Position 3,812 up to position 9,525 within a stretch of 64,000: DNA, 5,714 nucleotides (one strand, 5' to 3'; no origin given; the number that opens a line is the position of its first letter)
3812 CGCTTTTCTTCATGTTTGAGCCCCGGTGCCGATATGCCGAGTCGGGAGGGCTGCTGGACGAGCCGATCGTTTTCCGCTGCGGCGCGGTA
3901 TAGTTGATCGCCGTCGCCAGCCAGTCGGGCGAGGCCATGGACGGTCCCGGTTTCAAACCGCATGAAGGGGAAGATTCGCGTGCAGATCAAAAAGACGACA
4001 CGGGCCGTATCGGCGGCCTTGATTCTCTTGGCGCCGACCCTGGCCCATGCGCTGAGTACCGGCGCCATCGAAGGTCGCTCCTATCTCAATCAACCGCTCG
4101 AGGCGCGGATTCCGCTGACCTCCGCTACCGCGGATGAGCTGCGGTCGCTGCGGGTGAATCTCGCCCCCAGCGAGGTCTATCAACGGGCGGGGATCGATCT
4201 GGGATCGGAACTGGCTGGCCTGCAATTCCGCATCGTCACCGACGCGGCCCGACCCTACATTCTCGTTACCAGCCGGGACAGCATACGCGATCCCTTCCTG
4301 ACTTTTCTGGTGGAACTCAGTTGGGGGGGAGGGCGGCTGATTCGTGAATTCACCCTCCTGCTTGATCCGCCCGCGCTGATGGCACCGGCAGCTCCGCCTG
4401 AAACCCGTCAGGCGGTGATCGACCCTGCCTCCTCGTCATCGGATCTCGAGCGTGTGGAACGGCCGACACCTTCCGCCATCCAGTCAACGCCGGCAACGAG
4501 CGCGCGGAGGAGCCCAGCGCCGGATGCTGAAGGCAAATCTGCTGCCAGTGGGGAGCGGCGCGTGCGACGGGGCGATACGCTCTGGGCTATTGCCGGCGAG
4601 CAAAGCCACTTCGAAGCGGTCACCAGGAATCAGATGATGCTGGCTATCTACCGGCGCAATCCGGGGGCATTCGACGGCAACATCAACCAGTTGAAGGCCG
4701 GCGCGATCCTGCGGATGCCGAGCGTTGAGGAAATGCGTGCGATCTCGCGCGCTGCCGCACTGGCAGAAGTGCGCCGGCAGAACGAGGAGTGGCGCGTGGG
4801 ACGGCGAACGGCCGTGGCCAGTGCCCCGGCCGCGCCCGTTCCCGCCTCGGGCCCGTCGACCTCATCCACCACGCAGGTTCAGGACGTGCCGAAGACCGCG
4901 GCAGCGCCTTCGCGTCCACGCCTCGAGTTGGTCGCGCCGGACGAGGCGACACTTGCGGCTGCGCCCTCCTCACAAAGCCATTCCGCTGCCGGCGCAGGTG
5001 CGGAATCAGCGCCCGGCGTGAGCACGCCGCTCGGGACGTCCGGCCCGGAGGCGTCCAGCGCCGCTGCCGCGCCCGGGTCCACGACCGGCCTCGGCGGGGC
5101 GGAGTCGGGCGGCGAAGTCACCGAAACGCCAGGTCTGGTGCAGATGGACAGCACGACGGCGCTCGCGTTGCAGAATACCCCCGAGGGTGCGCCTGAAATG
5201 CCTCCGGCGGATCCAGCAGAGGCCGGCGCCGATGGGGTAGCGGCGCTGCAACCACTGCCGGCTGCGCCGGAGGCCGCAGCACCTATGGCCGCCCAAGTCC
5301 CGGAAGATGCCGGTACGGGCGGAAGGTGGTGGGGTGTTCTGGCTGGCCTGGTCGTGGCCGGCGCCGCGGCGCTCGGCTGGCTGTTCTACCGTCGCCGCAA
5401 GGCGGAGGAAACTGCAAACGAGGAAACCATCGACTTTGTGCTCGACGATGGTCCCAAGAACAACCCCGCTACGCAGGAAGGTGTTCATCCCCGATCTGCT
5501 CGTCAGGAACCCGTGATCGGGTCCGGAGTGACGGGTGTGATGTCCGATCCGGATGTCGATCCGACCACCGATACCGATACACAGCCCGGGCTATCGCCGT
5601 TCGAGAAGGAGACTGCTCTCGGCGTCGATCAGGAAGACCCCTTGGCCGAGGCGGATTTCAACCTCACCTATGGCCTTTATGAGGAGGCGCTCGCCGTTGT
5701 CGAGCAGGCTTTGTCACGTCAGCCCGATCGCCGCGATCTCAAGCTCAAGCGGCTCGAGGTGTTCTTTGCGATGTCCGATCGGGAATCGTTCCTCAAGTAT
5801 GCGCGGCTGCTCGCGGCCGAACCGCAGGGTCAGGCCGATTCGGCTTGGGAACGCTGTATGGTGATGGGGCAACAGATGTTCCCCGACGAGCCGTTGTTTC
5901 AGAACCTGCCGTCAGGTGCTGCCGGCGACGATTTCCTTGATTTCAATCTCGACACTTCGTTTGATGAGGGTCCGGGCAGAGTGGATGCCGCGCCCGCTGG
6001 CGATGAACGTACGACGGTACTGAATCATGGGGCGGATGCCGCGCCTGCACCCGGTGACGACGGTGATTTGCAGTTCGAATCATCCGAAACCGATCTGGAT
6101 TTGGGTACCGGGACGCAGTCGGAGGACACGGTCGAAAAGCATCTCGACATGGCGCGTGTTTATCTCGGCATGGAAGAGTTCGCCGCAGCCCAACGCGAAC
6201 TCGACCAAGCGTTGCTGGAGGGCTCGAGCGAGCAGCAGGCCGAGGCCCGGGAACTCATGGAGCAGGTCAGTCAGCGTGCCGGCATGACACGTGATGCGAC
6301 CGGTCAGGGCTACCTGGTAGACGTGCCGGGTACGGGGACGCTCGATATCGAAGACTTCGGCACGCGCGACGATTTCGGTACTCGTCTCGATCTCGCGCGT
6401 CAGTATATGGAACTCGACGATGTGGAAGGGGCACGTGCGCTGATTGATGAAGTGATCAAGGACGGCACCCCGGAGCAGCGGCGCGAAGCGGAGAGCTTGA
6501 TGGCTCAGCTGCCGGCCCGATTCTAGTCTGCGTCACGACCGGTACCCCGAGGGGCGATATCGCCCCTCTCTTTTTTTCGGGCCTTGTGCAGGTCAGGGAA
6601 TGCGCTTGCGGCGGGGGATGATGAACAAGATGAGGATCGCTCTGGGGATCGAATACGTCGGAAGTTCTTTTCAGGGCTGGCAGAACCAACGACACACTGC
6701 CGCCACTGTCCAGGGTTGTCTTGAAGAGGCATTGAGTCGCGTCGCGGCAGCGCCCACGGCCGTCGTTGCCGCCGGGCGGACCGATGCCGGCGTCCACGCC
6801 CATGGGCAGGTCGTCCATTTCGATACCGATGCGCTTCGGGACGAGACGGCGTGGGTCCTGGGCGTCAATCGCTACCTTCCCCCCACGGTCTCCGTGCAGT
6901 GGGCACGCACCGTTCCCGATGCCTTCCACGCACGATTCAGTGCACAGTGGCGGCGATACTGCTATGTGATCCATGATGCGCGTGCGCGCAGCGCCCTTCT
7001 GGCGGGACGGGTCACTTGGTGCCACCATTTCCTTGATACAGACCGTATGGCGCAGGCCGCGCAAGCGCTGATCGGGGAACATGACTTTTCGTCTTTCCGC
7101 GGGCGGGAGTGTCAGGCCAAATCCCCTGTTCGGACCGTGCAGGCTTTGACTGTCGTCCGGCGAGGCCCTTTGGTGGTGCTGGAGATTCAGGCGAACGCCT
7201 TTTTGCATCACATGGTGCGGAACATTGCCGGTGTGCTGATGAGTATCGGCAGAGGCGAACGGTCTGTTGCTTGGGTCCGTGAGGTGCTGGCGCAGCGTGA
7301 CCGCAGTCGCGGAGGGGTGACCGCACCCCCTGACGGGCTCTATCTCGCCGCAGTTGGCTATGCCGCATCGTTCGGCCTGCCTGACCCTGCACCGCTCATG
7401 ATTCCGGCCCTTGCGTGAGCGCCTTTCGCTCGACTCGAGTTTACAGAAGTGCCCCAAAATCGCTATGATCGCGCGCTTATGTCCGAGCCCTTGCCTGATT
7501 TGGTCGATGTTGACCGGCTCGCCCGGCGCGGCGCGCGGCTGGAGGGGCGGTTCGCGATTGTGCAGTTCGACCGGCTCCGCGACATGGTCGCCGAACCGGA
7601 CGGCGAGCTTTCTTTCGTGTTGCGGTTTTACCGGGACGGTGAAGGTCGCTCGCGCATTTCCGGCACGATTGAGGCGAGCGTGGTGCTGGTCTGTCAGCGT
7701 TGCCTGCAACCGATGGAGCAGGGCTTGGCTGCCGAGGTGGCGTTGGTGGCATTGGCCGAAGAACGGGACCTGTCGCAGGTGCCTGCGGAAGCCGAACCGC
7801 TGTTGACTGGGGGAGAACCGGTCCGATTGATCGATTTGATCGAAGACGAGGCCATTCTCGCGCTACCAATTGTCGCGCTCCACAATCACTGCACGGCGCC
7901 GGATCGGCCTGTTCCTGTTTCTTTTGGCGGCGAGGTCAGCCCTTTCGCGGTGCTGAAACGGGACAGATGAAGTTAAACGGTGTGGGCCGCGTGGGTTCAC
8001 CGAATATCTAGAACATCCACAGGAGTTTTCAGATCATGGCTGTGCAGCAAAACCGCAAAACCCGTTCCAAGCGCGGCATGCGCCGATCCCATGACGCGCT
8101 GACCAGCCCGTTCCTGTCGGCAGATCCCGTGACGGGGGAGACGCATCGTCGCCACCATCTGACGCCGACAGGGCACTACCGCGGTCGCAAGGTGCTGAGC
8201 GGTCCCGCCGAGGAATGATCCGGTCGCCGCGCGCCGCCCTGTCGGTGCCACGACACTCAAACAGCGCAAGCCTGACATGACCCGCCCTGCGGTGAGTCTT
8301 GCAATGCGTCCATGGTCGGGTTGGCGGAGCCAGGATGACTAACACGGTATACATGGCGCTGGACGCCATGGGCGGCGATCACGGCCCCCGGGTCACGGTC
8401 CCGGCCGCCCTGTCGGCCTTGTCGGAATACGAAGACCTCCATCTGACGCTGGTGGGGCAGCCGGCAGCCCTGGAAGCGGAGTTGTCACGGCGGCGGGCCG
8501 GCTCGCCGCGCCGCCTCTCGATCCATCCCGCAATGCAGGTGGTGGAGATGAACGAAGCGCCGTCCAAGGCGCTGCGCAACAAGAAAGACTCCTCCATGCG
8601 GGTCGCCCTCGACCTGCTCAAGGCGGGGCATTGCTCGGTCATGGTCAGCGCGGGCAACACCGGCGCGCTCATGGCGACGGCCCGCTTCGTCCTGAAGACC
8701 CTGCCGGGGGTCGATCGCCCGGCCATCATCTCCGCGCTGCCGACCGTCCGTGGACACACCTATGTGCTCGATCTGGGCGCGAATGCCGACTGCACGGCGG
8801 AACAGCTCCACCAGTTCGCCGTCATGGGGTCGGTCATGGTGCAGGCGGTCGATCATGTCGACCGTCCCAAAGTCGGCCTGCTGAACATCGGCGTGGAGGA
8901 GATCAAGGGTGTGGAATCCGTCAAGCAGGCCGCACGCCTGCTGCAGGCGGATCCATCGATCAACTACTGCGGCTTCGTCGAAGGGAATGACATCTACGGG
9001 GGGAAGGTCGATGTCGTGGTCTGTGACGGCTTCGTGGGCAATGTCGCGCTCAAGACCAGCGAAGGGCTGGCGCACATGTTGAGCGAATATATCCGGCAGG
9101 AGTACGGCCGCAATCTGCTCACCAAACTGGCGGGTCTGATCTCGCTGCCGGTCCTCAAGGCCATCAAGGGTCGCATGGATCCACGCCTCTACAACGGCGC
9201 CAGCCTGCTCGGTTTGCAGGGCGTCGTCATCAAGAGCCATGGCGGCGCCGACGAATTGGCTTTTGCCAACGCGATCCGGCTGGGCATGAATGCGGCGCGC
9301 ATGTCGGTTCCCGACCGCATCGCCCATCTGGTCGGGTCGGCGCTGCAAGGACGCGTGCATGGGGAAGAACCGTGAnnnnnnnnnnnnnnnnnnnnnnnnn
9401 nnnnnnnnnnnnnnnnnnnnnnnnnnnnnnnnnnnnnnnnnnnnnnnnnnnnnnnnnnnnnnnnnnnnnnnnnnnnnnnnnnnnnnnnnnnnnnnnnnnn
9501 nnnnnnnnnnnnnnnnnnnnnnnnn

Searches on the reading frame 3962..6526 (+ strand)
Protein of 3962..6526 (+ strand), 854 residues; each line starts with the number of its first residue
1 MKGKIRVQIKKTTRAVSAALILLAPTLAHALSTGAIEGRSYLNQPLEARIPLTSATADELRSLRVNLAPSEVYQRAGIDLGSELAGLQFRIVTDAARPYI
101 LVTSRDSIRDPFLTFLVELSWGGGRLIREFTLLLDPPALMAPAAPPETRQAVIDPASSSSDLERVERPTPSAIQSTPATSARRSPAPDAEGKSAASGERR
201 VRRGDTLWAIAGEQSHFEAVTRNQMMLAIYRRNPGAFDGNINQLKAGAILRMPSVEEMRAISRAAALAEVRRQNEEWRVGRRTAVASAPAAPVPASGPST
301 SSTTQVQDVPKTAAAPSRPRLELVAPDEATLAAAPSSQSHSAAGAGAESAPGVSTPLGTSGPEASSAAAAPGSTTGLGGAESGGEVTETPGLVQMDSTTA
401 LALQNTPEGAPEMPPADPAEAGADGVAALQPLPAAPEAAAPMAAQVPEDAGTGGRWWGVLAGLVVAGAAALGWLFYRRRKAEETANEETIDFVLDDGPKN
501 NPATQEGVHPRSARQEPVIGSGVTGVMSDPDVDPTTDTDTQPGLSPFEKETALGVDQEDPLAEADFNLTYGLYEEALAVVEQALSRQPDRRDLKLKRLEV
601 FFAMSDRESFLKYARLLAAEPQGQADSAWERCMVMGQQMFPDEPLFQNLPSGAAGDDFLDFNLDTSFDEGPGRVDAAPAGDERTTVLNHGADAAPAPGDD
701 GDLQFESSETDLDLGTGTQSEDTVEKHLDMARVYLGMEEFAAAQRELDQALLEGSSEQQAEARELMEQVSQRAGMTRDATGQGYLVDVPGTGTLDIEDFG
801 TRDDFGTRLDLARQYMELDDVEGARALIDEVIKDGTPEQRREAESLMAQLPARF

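Call 6: search_protein_families(library=pfam, proteins=[window:3962-6526:+])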
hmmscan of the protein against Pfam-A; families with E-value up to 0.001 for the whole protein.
window:3962-6526:+ (854 aa): 2 families
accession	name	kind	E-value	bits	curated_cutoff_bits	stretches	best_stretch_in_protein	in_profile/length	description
PF25800.1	FimV_N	-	3e-33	114.6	27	1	33-137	3-108/108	FimV N-terminal domain Ig-like domain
PF14559.12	TPR_19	-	2e-06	28.4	25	0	806-850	26-68/68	Tetratricopeptide repeat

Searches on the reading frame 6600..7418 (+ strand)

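Call 6: search_protein_families(library=pfam, proteins=[window:6600-7418:+])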
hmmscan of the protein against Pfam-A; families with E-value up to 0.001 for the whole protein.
window:6600-7418:+ (272 aa): 1 family
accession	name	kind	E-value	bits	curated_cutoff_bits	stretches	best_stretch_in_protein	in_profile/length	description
PF01416.25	PseudoU_synth_1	-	9.6e-44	148.7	23.3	2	153-254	1-107/108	tRNA pseudouridine synthase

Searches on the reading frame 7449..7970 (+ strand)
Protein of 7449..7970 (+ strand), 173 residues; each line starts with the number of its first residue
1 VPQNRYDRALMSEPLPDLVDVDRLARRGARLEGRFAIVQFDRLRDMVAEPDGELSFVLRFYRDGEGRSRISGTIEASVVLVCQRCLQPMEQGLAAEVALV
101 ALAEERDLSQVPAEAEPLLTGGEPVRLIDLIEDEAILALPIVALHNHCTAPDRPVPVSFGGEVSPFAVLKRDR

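Call 6: search_protein_families(library=pfam, proteins=[window:7449-7970:+])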
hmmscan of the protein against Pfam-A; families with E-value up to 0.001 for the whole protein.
window:7449-7970:+ (173 aa): 1 family
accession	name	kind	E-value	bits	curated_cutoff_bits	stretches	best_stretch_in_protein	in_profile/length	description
PF02620.22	YceD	-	8.2e-15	55.3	33.2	1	71-150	2-85/119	Large ribosomal RNA subunit accumulation protein YceD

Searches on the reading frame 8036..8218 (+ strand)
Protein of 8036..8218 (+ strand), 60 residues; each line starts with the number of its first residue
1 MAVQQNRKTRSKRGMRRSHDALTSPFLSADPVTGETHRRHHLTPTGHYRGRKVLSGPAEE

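Call 6: search_protein_families(library=pfam, proteins=[window:8036-8218:+])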
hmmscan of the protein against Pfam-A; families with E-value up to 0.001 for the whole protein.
window:8036-8218:+ (60 aa): 1 family
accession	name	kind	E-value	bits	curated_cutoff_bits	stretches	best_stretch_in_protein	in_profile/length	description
PF01783.29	Ribosomal_L32p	-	2.9e-20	72.6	21.3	1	2-55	1-55/56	Ribosomal L32p protein family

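Call 34: find_encoding_contigs(protein=window:8036-8218:+, flank=10000, max_places=10)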
Protein window:8036-8218:+ (60 aa): 23 contigs read that carry it; 10 places shown.
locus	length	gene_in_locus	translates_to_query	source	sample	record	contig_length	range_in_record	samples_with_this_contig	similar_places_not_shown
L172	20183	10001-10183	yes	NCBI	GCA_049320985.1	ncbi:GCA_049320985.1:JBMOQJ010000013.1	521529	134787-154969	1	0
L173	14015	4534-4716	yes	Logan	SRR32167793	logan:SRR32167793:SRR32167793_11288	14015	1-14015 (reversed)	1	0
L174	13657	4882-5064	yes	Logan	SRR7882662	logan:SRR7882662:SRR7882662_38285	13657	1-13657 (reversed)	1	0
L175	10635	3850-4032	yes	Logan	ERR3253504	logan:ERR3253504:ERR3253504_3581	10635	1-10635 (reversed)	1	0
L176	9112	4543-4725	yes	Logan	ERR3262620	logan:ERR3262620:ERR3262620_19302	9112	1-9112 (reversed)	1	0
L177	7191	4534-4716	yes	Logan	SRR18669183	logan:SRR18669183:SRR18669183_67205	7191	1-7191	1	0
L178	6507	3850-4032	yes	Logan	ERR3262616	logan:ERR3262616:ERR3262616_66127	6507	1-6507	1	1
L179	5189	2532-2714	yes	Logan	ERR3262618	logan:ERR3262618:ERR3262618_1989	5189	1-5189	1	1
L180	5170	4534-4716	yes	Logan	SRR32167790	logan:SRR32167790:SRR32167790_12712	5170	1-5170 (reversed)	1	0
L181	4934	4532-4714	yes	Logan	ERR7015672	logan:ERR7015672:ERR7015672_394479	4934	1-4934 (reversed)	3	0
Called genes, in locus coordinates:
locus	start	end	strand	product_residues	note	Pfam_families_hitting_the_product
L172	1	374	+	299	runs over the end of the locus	PF01259:SAICAR_synt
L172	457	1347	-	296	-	PF00126:HTH_1, PF03466:LysR_substrate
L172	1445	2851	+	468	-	PF00330:Aconitase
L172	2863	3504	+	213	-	PF00694:Aconitase_C, PF27512:LeuD, PF27434:LeuD_C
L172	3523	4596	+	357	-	PF00180:Iso_dh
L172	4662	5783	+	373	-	PF01118:Semialdhyde_dh, PF02774:Semialdhyde_dhC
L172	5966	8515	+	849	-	PF25800:FimV_N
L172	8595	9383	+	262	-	PF01416:PseudoU_synth_1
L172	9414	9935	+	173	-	PF02620:YceD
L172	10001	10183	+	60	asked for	PF01783:Ribosomal_L32p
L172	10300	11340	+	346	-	PF02504:FA_synthesis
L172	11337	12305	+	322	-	PF00108:Thiolase_N, PF08545:ACP_syn_III, PF08541:ACP_syn_III_C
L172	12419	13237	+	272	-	PF04896:AmoC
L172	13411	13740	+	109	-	-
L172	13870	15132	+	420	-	PF02308:MgtC, PF13194:DUF4010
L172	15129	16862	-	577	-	PF01019:G_glu_transpept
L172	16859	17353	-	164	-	PF01467:CTP_transf_like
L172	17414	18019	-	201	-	PF03602:Cons_hypoth95, PF05175:MTS (weak), PF13847:Methyltransf_31 (weak), PF13649:Methyltransf_25 (weak)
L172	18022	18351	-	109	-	PF00893:Multi_Drug_Res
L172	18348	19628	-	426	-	PF01053:Cys_Met_Meta_PP, PF00155:Aminotran_1_2, PF01041:DegT_DnrJ_EryC1, PF00266:Aminotran_5 (weak)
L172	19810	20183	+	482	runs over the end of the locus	PF02881:SRP54_N, PF06414:Zeta_toxin (weak), PF00448:SRP54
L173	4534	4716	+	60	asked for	PF01783:Ribosomal_L32p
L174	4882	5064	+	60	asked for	PF01783:Ribosomal_L32p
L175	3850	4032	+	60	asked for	PF01783:Ribosomal_L32p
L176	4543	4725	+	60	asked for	PF01783:Ribosomal_L32p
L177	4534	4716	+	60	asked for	PF01783:Ribosomal_L32p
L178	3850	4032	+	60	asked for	PF01783:Ribosomal_L32p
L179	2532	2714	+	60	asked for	PF01783:Ribosomal_L32p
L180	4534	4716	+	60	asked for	PF01783:Ribosomal_L32p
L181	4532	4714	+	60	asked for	PF01783:Ribosomal_L32p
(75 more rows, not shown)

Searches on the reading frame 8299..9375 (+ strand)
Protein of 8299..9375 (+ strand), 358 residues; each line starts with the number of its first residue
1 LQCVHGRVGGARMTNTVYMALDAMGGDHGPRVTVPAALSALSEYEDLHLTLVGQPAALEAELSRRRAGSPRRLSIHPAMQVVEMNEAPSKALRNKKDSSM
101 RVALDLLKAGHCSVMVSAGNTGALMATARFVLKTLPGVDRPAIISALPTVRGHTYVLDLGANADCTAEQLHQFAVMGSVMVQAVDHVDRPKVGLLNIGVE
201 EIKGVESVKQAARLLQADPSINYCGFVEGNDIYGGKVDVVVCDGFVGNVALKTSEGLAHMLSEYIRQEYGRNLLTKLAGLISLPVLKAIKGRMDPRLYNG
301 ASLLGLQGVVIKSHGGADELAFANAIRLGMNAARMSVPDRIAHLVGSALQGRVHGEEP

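Call 6: search_protein_families(library=pfam, proteins=[window:8299-9375:+])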
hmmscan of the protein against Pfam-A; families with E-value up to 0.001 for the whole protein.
window:8299-9375:+ (358 aa): 1 family
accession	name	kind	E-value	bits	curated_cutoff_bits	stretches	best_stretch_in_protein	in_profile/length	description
PF02504.20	FA_synthesis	-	4e-108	361.8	29.1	1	19-339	3-323/324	Fatty acid synthesis protein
